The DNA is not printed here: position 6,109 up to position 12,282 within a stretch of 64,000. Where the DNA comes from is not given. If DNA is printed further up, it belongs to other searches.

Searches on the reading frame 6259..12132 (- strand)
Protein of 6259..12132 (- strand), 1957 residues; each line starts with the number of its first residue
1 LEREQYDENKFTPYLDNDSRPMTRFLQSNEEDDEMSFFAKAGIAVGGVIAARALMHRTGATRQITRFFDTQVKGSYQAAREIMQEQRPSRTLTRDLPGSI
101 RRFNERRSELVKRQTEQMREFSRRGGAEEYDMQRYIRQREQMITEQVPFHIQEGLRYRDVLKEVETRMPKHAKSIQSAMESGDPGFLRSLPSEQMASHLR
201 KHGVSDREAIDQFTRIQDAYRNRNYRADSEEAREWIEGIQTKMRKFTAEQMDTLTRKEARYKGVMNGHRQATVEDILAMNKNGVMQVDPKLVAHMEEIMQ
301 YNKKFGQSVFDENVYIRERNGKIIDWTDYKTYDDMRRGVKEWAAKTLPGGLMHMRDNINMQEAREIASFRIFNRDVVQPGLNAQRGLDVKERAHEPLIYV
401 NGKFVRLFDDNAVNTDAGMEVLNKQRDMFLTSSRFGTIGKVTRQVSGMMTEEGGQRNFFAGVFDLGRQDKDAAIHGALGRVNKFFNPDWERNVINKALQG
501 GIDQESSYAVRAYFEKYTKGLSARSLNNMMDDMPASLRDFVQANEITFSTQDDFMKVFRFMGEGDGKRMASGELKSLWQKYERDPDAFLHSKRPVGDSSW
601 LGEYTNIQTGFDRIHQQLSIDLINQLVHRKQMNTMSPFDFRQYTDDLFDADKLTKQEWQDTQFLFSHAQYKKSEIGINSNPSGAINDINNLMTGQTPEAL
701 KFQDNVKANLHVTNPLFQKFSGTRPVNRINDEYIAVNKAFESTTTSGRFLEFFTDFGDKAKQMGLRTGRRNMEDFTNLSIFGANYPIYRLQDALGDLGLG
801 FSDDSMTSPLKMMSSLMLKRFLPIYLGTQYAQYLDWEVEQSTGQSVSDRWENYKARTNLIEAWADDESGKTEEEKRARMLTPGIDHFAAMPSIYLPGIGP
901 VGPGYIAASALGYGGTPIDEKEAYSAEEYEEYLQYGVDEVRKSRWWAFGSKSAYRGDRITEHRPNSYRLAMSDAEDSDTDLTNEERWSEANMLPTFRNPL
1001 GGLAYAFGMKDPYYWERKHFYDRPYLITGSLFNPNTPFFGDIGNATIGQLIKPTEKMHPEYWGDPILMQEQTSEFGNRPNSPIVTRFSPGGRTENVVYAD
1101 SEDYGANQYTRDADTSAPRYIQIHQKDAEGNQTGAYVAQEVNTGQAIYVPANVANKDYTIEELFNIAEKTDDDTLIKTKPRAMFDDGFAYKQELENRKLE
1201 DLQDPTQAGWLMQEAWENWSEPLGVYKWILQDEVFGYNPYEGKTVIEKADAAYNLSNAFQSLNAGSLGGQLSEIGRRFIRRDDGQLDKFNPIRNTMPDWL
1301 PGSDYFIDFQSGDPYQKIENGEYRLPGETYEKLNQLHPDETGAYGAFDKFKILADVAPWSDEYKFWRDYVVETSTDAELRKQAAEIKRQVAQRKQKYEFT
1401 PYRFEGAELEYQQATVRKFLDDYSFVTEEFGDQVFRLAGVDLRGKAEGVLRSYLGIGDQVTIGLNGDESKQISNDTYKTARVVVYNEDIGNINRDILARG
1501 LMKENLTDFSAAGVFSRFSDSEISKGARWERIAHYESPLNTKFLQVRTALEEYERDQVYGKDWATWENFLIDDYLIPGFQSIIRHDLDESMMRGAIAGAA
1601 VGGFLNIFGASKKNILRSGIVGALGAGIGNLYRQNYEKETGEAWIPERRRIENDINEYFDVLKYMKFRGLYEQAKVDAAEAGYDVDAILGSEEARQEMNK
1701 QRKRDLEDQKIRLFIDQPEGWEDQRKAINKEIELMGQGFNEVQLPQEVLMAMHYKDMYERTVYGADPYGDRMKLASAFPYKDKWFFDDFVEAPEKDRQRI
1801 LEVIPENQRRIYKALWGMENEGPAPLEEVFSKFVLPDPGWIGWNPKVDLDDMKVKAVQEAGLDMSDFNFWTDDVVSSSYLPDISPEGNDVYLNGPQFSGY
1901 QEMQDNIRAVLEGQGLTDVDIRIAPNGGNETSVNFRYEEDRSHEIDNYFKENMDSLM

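Call 8: search_protein_families(library=phrogs, proteins=[window:6259-12132:-])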
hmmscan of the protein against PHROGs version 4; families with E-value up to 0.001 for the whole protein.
window:6259-12132:- (1957 aa): 0 families

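Call 10: search_protein_families(library=pfam, proteins=[window:6259-12132:-], max_evalue=0.01)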
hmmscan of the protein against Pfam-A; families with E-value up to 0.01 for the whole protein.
window:6259-12132:- (1957 aa): 0 families

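Call 23: search_dna_similar(query=window:6259-12132:-, collection=phages, mode=protein, max_rows=12, max_evalue=0.001)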
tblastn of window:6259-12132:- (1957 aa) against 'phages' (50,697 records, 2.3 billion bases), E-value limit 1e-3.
Records with a match: 8; places in all: 8; records where one place covers at least 80% of the query: 3.
Best place of each record, by identity: <60% 8.
By first word of the organism name: Bacillus 5; Acinetobacter 2; Moorella 1.
By host as written in the record: Bacillus thuringiensis 2; Acinetobacter baumannii DSM 30007 2; Moorella thermoacetica DSM 103132 1; Bacillus cereus 1; Bacillus cereus BC102p 1; Bacillus australimaris sKR4M-27 1.
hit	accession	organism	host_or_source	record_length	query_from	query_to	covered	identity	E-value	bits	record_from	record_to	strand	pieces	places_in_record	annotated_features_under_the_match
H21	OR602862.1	Moorella phage MTATph1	Moorella thermoacetica DSM 103132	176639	132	1957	85%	31.5%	5e-133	748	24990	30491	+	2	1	hypothetical protein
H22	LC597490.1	Bacillus phage vB_BceM_WH1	Bacillus cereus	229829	109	1945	94%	26.9%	2e-148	520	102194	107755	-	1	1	virion structural protein_gp096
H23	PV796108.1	Bacillus phage Edson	Bacillus cereus BC102p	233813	109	1945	86%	27.8%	2e-117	543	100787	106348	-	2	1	hypothetical protein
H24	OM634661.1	Bacillus phage vB_BauM_KLEB27-3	Bacillus australimaris sKR4M-27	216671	101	1952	79%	29.0%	7e-104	606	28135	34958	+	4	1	structural protein (x2) | hypothetical protein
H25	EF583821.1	Bacillus phage 0305phi8-36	Bacillus thuringiensis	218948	765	1945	60%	33.1%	4e-100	581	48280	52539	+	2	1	ORF145: virion structural protein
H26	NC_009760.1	Bacillus phage 0305phi8-36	Bacillus thuringiensis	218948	765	1945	60%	33.1%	4e-100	581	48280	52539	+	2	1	ORF145: virion structural protein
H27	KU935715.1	Acinetobacter phage vB_AbaM_ME3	Acinetobacter baumannii DSM 30007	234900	1235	1424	10%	28.2%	1e-12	80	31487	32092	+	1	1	virion structural protein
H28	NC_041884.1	Acinetobacter phage vB_AbaM_ME3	Acinetobacter baumannii DSM 30007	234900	1235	1424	10%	28.2%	1e-12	80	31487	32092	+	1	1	virion structural protein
